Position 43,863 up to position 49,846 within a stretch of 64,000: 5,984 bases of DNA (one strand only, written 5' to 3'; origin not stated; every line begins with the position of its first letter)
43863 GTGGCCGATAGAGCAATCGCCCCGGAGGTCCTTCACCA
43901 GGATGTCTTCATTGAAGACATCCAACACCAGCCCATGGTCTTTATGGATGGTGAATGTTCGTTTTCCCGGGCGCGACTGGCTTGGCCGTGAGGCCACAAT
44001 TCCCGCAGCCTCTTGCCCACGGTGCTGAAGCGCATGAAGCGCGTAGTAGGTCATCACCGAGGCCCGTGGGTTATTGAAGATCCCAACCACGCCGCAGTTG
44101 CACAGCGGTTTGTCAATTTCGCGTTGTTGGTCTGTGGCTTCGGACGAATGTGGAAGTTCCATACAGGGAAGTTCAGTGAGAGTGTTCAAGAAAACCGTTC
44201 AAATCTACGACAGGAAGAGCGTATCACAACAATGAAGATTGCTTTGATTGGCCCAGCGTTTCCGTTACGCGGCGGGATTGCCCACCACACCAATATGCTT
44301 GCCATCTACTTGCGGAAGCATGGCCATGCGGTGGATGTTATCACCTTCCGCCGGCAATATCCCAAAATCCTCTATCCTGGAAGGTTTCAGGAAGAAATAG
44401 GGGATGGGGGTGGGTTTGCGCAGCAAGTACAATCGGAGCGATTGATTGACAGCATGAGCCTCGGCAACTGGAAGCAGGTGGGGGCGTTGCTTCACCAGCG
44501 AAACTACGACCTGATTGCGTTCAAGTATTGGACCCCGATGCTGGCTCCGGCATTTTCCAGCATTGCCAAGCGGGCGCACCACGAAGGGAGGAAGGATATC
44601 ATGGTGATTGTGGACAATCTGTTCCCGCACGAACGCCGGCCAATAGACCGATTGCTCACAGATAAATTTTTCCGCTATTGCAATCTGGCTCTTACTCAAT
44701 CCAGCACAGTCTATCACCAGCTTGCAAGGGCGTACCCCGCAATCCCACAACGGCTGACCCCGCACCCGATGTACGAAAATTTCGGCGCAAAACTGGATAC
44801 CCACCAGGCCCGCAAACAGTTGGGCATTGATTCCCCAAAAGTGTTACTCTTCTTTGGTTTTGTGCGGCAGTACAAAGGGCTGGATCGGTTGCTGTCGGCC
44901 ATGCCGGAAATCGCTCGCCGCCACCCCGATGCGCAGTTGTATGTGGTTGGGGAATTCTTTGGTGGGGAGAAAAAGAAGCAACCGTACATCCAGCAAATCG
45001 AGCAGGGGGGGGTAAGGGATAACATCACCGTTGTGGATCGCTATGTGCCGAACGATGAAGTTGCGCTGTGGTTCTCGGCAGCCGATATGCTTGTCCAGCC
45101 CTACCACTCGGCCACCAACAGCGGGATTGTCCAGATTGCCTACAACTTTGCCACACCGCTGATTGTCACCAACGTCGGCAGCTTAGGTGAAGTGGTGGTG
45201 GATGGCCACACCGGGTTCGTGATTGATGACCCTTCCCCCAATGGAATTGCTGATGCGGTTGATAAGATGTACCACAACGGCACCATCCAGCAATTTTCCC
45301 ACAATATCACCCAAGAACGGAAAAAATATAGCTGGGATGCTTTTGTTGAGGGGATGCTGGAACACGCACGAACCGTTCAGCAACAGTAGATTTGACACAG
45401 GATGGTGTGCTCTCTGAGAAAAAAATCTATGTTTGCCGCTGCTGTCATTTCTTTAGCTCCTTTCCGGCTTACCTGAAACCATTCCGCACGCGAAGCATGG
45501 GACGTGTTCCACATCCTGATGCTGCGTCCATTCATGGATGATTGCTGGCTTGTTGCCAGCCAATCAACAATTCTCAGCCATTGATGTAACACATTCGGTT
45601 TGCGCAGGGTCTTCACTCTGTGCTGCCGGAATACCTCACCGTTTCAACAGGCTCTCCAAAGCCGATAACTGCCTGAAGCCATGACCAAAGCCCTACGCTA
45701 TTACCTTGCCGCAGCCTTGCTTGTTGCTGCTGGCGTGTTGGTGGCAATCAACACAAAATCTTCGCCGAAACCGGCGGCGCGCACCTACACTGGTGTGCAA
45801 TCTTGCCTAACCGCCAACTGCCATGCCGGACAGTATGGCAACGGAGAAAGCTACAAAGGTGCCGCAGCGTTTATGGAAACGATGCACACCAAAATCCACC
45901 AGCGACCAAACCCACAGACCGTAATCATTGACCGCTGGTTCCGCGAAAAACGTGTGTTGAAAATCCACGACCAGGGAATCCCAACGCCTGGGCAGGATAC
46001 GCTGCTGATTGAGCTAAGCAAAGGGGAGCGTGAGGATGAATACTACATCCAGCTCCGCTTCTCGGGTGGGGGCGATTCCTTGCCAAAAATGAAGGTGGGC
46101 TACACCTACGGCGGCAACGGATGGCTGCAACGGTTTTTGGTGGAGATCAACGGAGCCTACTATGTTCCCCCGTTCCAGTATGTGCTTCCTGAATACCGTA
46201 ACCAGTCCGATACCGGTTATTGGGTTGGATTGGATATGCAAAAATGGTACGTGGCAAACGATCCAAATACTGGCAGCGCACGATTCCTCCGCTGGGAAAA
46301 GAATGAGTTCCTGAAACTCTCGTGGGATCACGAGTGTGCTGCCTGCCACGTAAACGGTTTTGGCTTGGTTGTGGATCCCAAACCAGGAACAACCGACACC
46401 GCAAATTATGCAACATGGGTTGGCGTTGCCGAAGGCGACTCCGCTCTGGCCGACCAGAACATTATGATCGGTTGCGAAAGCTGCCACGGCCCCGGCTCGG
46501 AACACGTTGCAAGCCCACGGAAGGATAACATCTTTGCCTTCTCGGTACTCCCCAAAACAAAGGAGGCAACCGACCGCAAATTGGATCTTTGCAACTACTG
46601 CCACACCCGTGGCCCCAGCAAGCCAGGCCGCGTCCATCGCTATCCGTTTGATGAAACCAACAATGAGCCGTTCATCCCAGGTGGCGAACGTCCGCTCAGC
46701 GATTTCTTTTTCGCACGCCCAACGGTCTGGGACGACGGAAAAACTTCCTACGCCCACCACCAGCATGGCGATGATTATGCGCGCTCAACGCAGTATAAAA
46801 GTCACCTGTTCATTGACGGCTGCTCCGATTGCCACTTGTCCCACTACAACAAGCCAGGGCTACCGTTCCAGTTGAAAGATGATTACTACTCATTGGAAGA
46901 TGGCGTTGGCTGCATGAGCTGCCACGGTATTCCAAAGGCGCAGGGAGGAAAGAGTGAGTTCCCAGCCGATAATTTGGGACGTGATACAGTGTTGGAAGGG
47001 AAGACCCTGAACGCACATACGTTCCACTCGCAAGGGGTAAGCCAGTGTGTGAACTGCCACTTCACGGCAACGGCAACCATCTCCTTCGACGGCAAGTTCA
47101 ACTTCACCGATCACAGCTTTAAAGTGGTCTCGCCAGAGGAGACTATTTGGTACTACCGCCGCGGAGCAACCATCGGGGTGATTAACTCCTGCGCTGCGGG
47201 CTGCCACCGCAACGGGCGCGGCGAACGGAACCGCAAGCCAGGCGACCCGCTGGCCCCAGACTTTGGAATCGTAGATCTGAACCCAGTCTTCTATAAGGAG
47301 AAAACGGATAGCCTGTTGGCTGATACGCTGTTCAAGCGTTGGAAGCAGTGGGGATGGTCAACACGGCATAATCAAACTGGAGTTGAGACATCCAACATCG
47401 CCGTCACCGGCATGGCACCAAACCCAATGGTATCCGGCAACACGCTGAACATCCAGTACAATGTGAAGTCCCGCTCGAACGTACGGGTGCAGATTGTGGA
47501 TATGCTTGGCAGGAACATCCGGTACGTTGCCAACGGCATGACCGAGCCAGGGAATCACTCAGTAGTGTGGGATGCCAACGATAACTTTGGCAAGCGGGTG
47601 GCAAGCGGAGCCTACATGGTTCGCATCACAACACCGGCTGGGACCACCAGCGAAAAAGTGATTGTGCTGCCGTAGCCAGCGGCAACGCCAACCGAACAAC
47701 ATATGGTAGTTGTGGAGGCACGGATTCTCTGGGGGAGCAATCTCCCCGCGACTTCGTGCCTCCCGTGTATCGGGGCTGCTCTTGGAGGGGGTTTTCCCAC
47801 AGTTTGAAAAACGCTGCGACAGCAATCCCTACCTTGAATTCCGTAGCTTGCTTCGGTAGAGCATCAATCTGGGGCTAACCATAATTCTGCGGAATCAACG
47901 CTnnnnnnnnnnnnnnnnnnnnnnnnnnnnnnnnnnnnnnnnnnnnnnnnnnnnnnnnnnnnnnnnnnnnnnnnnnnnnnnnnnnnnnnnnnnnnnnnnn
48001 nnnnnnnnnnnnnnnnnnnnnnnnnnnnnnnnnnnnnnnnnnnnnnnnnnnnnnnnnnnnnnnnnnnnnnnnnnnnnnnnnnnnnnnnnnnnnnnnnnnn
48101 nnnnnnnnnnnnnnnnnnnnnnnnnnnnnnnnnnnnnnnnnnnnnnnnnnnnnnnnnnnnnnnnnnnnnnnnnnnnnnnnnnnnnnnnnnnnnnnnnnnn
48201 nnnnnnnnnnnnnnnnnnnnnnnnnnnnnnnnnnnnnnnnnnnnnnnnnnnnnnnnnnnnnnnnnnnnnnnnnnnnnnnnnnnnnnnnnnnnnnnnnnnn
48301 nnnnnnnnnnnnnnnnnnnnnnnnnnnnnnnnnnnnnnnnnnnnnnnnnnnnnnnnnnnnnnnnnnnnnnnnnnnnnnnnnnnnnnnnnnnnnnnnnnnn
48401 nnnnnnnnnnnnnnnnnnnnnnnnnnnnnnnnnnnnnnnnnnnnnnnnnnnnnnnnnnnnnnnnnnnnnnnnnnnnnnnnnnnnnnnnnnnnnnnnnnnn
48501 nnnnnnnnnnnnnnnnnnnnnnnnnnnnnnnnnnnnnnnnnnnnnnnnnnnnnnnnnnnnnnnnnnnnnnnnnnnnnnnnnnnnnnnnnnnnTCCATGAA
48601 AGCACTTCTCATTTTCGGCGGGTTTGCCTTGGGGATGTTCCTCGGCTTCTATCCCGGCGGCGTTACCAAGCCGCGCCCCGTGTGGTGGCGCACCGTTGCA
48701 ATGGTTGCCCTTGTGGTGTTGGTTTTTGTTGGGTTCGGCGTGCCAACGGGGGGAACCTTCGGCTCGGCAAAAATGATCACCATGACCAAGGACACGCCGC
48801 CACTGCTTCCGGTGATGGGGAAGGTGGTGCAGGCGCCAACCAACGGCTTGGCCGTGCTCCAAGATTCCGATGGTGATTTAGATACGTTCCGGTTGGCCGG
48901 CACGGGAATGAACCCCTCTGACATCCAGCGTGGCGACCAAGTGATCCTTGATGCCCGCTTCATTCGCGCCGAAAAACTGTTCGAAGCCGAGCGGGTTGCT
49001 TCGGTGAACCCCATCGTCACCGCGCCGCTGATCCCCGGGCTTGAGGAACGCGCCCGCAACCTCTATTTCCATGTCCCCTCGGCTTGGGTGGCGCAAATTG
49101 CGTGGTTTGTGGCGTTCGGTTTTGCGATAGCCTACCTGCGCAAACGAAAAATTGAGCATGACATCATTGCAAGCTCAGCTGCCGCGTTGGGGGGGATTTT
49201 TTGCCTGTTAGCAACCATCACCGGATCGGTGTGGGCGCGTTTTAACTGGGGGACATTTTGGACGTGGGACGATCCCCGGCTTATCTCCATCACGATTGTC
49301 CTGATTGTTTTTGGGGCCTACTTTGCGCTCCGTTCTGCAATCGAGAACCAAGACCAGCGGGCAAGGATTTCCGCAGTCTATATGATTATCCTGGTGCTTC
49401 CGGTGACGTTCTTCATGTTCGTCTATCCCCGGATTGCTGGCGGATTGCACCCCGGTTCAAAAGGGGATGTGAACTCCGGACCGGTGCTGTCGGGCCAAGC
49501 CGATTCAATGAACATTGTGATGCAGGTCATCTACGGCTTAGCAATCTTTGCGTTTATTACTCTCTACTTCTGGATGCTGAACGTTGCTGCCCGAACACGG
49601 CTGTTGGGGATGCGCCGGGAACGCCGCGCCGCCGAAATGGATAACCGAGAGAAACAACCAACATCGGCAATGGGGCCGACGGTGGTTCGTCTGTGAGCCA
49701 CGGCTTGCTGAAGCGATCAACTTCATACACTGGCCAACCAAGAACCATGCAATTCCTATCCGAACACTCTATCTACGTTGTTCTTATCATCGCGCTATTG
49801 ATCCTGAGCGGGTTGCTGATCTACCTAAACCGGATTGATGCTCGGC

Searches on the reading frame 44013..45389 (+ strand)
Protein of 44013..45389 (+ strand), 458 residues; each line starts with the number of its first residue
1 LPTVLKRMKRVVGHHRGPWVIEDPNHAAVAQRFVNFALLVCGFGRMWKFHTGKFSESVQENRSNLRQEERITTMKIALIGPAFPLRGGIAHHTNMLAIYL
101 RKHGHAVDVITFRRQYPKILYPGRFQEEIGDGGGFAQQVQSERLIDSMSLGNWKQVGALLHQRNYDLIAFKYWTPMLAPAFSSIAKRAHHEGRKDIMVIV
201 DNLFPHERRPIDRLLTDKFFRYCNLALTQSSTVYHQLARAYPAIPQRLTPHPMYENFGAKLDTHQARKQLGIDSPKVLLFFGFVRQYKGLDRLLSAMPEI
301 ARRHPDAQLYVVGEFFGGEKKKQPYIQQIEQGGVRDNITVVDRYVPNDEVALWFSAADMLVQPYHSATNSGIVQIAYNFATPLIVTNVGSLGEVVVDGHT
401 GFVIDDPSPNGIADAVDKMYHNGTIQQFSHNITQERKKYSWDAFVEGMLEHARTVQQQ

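Call 33: search_protein_families(library=pfam, proteins=[window:44013-45389:+], max_evalue=0.001)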
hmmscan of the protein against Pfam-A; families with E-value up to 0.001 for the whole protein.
window:44013-45389:+ (458 aa): 4 families
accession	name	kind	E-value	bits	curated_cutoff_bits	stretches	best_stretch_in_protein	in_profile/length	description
PF00534.26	Glycos_transf_1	-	1.2e-24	87.2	26.4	1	265-434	4-167/172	Glycosyl transferases group 1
PF13692.12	Glyco_trans_1_4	-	1.5e-21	77.5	27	1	276-422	2-142/142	Glycosyl transferases group 1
PF13439.12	Glyco_transf_4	-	1.6e-07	31.9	28.5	1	87-248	2-159/170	Glycosyltransferase Family 4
PF13579.12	Glyco_trans_4_4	-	3.1e-05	24.8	29.7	1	87-222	1-127/158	Glycosyl transferase 4-like domain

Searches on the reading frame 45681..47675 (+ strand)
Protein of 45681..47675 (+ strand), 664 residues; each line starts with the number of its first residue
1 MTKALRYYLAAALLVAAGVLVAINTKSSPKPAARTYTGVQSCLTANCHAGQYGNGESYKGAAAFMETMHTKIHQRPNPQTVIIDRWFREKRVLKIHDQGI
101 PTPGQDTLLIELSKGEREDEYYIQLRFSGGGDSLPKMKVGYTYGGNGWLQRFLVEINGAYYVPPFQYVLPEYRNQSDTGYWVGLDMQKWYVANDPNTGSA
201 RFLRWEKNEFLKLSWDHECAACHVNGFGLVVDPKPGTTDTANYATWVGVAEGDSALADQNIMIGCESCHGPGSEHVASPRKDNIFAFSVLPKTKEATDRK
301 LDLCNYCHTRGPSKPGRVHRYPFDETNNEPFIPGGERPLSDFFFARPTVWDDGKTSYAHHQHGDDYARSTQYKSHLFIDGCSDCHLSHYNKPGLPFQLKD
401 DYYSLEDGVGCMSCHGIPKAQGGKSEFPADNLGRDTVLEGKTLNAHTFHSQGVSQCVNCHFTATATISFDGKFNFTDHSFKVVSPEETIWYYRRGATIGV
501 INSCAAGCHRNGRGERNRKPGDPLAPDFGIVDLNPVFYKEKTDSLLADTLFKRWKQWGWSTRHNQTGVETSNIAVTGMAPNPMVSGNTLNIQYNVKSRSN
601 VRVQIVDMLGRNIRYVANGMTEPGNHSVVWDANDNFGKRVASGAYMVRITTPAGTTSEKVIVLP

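Call 3: search_protein_families(library=pfam, proteins=[window:45681-47675:+], max_evalue=0.1)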
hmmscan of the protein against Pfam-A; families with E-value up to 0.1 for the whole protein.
window:45681-47675:+ (664 aa): 7 families
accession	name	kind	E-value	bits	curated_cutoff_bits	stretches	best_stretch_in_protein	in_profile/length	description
PF13435.11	Cytochrome_C554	-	2.2e-08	35.4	20.8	1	371-416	41-84/84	Cytochrome c554 and c-prime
PF13860.13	FlgD_ig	-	7.4e-08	32.7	27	1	587-651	10-75/79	FlgD Ig-like domain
PF22113.1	Mtrc-MtrF_II-IV_dom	-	3e-07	30.6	30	1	217-312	82-167/176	Outer membrane cytochrome MtrC/MtrF-like, domains II/IV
PF18962.6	Por_Secre_tail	-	4.3e-06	27.4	27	1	580-662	3-75/75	Secretion system C-terminal sorting domain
PF14522.11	Cytochrome_C7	-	9.3e-06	25.8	24.8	1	216-309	13-67/67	Cytochrome c7 and related cytochrome c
PF14537.11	Cytochrom_c3_2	-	0.0034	18.3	25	1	380-460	8-78/79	Cytochrome c3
PF13585.12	CHU_C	-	0.041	14.4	27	1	579-654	8-75/86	CHU_C Type IX secretion signal domain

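Call 4: search_protein_families(library=ncbifam, proteins=[window:45681-47675:+], max_evalue=0.1)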
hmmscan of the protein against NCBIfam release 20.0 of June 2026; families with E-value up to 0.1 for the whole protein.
window:45681-47675:+ (664 aa): 12 families
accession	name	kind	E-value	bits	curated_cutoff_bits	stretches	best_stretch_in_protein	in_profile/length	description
TIGR04183.1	Por_Secre_tail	domain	4.3e-10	39.4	23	1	579-662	2-71/72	T9SS type A sorting domain-containing protein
NF005176.1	PRK06655.1-1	equivalog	9.4e-09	35.5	230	1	594-659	92-157/197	flagellar hook assembly protein FlgD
NF041028.1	decahem_GSU2203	exception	7.3e-08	32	325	1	261-312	66-112/317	GSU2203 family decaheme c-type cytochrome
NF033707.1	T9SS_sortase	equivalog_domain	1e-07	30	420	1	571-653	994-1079/1095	type IX secretion system sortase PorU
NF041198.1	UshA_like_PCGU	equivalog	1.2e-07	30.7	275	1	215-310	441-510/519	UshA-like (seleno)protein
NF052228.1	T9SS_PorZ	equivalog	1.2e-05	24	260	1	580-656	677-747/757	type IX secretion system anionic LPS delivery protein PorZ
NF052323.1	T9SSA_dep_M6i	equivalog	0.00013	20.1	600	1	580-661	962-1036/1043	T9SS-dependent M6-like inactivated metalloprotease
TIGR03508.1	decahem_SO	subfamily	0.00014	21.4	192.2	1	262-310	34-79/258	DmsE family decaheme c-type cytochrome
NF043010.1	Cyt554_Nsmonas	equivalog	0.00014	21.3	400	1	216-300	80-142/238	cytochrome c-550 CycA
NF009277.0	PRK12634.1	equivalog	0.0011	19.1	333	1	597-652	120-175/221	flagellar basal body rod modification protein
NF009276.0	PRK12633.1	equivalog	0.0013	18.5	383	1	596-651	125-181/234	flagellar basal body rod modification protein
NF038113.1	T9SSA_dep_M36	equivalog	0.0019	16.4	885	1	576-662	793-868/869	T9SS-dependent M36 family metallopeptidase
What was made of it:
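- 45681..47675 (+): The likely client: an octahaem cytochrome c (664 aa) with six CXXCH, one CX4CH, one CX3CH and a C-terminal T9SS sorting domain. TIGR04183 E 4.3e-10 and PF18962 (calls 3, 4).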

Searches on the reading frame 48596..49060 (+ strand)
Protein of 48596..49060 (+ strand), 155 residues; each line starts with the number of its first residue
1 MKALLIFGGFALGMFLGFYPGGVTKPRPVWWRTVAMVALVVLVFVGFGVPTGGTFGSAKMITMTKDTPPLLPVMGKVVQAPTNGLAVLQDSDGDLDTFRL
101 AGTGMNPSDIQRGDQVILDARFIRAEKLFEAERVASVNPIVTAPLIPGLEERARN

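Call 57: search_protein_families(library=pfam, proteins=[window:48596-49060:+], max_evalue=1)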
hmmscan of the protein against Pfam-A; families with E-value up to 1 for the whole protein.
seq(155 aa): 1 family
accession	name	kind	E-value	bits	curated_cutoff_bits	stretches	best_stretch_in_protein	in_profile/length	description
PF13567.11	DUF4131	-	0.0062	16.7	31.6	1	3-81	7-77/165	Domain of unknown function (DUF4131)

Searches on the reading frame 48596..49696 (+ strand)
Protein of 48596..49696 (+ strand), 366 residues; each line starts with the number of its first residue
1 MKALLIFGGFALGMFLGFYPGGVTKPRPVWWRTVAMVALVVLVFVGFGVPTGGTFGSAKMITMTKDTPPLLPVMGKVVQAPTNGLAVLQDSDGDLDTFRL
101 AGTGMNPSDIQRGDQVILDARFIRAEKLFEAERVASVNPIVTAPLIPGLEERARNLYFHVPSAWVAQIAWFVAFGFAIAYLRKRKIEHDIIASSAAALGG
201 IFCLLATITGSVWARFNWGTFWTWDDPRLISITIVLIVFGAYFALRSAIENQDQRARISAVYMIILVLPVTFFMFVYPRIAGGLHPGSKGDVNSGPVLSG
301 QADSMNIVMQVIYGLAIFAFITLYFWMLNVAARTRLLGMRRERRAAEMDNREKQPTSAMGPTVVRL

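Call 3: search_protein_families(library=pfam, proteins=[window:48596-49696:+], max_evalue=0.1)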
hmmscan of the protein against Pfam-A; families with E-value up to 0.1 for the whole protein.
window:48596-49696:+ (366 aa): 5 families
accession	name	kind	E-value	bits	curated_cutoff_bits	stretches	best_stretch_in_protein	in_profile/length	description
PF01578.25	Cytochrom_C_asm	-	3.9e-19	69.6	29.9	1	151-276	67-203/212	Cytochrome C assembly protein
PF20563.3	DUF6773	-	0.0015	18.8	27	1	228-276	87-134/163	Family of unknown function (DUF6773)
PF13786.12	DUF4179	-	0.042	14.7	30.1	0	29-49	5-25/94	Domain of unknown function (DUF4179)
PF13567.11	DUF4131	-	0.051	13.7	31.6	1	3-81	7-77/165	Domain of unknown function (DUF4131)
PF12666.12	PrgI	-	0.066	14.2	27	1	230-277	24-65/91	PrgI family protein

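Call 4: search_protein_families(library=ncbifam, proteins=[window:48596-49696:+], max_evalue=0.1)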
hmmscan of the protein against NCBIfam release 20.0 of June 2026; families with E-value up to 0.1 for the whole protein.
window:48596-49696:+ (366 aa): 2 families
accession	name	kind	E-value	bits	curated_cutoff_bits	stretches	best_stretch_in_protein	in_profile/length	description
TIGR01191.1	ccmC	subfamily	4.7e-24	85.3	186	1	153-334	10-182/184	heme ABC transporter permease CcmC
TIGR03144.1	cytochr_II_ccsB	equivalog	7.1e-13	48.9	187.6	1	190-273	158-239/252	c-type cytochrome biogenesis protein CcsB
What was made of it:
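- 48596..49696 (+): ccmC (366 aa) with the WWD motif (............) and both His-ligand motifs (YFHVP, GGLHPG). Residues 1-155 (48596-49060) are an extension containing a CcmE-like OB domain. PF01578 E 3.9e-19 and TIGR01191 E 4.7e-24 (calls 3, 4).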
